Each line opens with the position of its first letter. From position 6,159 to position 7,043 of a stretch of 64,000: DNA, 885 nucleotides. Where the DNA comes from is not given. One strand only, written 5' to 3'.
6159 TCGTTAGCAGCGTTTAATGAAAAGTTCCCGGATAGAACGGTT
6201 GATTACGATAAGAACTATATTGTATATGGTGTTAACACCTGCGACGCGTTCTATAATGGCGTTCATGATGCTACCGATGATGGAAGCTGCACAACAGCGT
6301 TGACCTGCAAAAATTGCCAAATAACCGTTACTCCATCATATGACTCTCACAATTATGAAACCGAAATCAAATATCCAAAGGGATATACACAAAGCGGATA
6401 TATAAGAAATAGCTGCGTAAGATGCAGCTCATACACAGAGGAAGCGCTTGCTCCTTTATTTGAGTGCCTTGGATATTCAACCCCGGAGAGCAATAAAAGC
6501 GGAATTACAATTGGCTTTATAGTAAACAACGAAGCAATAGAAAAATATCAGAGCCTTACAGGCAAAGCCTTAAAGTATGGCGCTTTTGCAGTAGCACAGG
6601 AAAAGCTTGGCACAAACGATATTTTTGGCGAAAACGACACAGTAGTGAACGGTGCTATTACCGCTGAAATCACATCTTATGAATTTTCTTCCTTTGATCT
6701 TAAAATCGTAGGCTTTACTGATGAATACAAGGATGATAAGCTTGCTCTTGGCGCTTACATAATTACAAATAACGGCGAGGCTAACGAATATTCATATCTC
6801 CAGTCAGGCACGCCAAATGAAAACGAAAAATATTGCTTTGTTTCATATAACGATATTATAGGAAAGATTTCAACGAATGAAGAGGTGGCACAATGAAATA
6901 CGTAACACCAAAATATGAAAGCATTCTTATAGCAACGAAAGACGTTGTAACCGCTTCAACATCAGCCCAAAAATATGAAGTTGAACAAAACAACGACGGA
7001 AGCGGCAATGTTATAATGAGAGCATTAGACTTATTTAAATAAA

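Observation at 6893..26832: Unannotated 49-aa protein family (five intact copies) below the ORF-track cutoff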

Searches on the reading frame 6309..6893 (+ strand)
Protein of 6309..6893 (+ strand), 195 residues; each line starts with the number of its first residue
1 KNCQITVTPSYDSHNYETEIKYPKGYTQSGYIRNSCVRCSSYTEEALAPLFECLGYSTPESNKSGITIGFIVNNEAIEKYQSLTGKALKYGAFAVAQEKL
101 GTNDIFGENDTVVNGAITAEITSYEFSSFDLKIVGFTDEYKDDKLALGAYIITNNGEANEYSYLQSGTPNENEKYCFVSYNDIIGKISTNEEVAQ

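Call 36: search_solved_structures(query=A3, max_evalue=1)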
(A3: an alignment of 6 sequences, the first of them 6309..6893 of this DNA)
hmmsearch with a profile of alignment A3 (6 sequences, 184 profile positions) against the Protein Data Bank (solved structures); distinct sequences matched with E-value up to 1: 0.

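Call 46: find_homologous_proteins(query=A3, max_evalue=0.00001)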
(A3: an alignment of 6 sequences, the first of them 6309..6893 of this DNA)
Query A3 (6 sequences) (195 aa, profile of the alignment): 84 proteins with E <= 0.00001 among 2377 candidates.
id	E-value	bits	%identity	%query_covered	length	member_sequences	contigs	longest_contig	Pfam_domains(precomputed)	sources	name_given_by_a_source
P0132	2.7e-82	293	55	93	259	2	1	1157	-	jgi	jgi:hypothetical protein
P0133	3.3e-74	266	61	87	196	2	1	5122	-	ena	-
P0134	5.7e-74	266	62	88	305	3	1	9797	-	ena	-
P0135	1.2e-73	265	53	99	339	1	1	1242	PF13306.13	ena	-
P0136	1.6e-73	264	58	88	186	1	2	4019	-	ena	-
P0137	2.6e-73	263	61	81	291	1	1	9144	-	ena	-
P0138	2.1e-72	261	54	93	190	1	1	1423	-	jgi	jgi:hypothetical protein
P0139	2.5e-72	260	54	91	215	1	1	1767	-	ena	-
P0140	3.4e-72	260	60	95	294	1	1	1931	-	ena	-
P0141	4.4e-72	259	85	71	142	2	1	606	-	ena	-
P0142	1.9e-71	257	58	82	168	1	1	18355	-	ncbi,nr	ncbi:MAG: hypothetical protein J6D23_04730, partial [Clostridia bacterium]|nr:hypothetical protein [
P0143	3.0e-71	257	58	87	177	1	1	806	-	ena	-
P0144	1.5e-70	254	58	91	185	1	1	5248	-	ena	-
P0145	1.7e-70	254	47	94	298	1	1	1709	-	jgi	jgi:hypothetical protein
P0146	5.6e-70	253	56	87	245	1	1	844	-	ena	-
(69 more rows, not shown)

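Call 58: predict_structure(alignment_id=A5)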
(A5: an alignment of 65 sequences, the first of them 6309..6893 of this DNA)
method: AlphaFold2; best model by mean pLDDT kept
length: 195 residues; sequences in the alignment: 65
mean_pLDDT: 91.3   pTM: 0.83
mean pLDDT of the five models: 91.3, 91.0, 89.9, 88.9, 88.7
residues with pLDDT >= 90: 159; 70-90: 14; 50-70: 21; < 50: 1
segments of 3 or more residues with pLDDT < 50: none
pLDDT, mean of each block of 10 residues (from residue 1): 62 87 97 96 98 93 89 97 97 97 94 96 92 95 97 96 96 96 80 53
secondary structure, 60 per line:
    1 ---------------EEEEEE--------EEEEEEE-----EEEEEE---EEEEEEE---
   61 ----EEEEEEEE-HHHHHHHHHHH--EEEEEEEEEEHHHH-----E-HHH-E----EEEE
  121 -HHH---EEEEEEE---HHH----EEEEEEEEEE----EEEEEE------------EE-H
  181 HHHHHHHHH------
elements in order: E16-21 E30-36 E42-47 E51-57 E65-72 H74-84 E87-96 H97-100 E117-120 E128-134 E145-154 E159-164 H180-189

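Call 60: fold_search(model_id=the predicted structure, library=pdb)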
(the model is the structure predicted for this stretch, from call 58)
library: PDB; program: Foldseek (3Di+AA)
matches with E <= 10: 721; with E <= 0.001: 0
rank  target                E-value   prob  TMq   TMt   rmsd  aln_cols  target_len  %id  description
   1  4fxt_M                2.4e-03  0.97  0.31  0.31   8.8       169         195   11  Crystal structure of a DUF3823 family protein (BACOVA_02663) from Bacteroides ovatus ATCC 8483 at 2.77 A resolution (released 2012-07-25)
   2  4fxt_I                2.9e-03  0.96  0.30  0.31   8.9       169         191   11  Crystal structure of a DUF3823 family protein (BACOVA_02663) from Bacteroides ovatus ATCC 8483 at 2.77 A resolution (released 2012-07-25)
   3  4fxt_E                2.9e-03  0.96  0.30  0.29   8.9       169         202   11  Crystal structure of a DUF3823 family protein (BACOVA_02663) from Bacteroides ovatus ATCC 8483 at 2.77 A resolution (released 2012-07-25)
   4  4fxt_K                3.2e-03  0.96  0.30  0.31   8.8       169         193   11  Crystal structure of a DUF3823 family protein (BACOVA_02663) from Bacteroides ovatus ATCC 8483 at 2.77 A resolution (released 2012-07-25)
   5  4fxt_A                3.4e-03  0.96  0.31  0.31   9.3       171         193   11  Crystal structure of a DUF3823 family protein (BACOVA_02663) from Bacteroides ovatus ATCC 8483 at 2.77 A resolution (released 2012-07-25)
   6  4fxt_J                4.4e-03  0.95  0.30  0.30   9.0       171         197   11  Crystal structure of a DUF3823 family protein (BACOVA_02663) from Bacteroides ovatus ATCC 8483 at 2.77 A resolution (released 2012-07-25)
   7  4fxt_C                4.7e-03  0.95  0.31  0.32   9.3       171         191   11  Crystal structure of a DUF3823 family protein (BACOVA_02663) from Bacteroides ovatus ATCC 8483 at 2.77 A resolution (released 2012-07-25)
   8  4fxt_D                5.2e-03  0.94  0.31  0.31   8.7       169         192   11  Crystal structure of a DUF3823 family protein (BACOVA_02663) from Bacteroides ovatus ATCC 8483 at 2.77 A resolution (released 2012-07-25)
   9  4fxt_N                5.5e-03  0.94  0.31  0.32   8.7       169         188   11  Crystal structure of a DUF3823 family protein (BACOVA_02663) from Bacteroides ovatus ATCC 8483 at 2.77 A resolution (released 2012-07-25)
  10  4fxt_G                6.5e-03  0.93  0.31  0.31   8.8       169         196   11  Crystal structure of a DUF3823 family protein (BACOVA_02663) from Bacteroides ovatus ATCC 8483 at 2.77 A resolution (released 2012-07-25)
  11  9e2t_E                7.7e-03  0.69  0.24  0.23  12.8       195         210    9  Structure of a de novo designed interleukin-21 mimetic complex with IL-21R and IL-2Rg (released 2025-09-24)
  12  4nzd_C                1.0e-02  0.60  0.23  0.22  15.8       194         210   12  Interleukin 21 receptor (released 2014-12-17)
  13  7r3t_B                2.3e-02  0.57  0.22  0.22  18.1       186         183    7  Crystal structure of the Dimeric C-terminal Big_2-CBM56 domains from Paenibacillus illinoisensis (Bacillus circulans I (released 2023-02-22)
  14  4nzd_A                2.5e-02  0.63  0.27  0.26  20.8       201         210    9  Interleukin 21 receptor (released 2014-12-17)
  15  9e2t_B                2.9e-02  0.60  0.24  0.23  11.2       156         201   12  Structure of a de novo designed interleukin-21 mimetic complex with IL-21R and IL-2Rg (released 2025-09-24)
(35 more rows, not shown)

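Call 68: search_protein_families(library=phrogs, proteins=[window:6309-6893:+], max_evalue=1)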
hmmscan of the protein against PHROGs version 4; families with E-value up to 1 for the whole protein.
window:6309-6893:+ (195 aa): 0 families

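Call 69: search_protein_families(library=padloc, proteins=[window:6309-6893:+], max_evalue=1)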
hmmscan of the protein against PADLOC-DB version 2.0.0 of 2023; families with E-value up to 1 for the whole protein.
window:6309-6893:+ (195 aa): 0 families

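Call 84: search_protein_families(library=ncbifam, proteins=[window:6309-6893:+], max_evalue=0.01)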
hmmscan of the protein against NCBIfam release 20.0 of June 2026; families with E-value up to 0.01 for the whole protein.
window:6309-6893:+ (195 aa): 0 families

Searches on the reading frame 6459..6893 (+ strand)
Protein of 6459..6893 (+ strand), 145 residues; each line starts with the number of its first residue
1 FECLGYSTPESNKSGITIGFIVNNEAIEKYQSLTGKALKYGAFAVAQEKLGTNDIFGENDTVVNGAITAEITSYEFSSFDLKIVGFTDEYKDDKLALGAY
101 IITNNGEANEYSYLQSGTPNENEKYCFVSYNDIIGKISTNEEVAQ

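Call 14: search_protein_families(library=pfam, proteins=[window:6459-6893:+], max_evalue=10)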
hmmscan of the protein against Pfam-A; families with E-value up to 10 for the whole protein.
seq(145 aa): 1 family
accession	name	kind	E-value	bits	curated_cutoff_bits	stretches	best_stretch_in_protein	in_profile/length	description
PF16729.10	DUF5067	-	0.0089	16.4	27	1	47-111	6-60/126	Domain of unknown function (DUF5067)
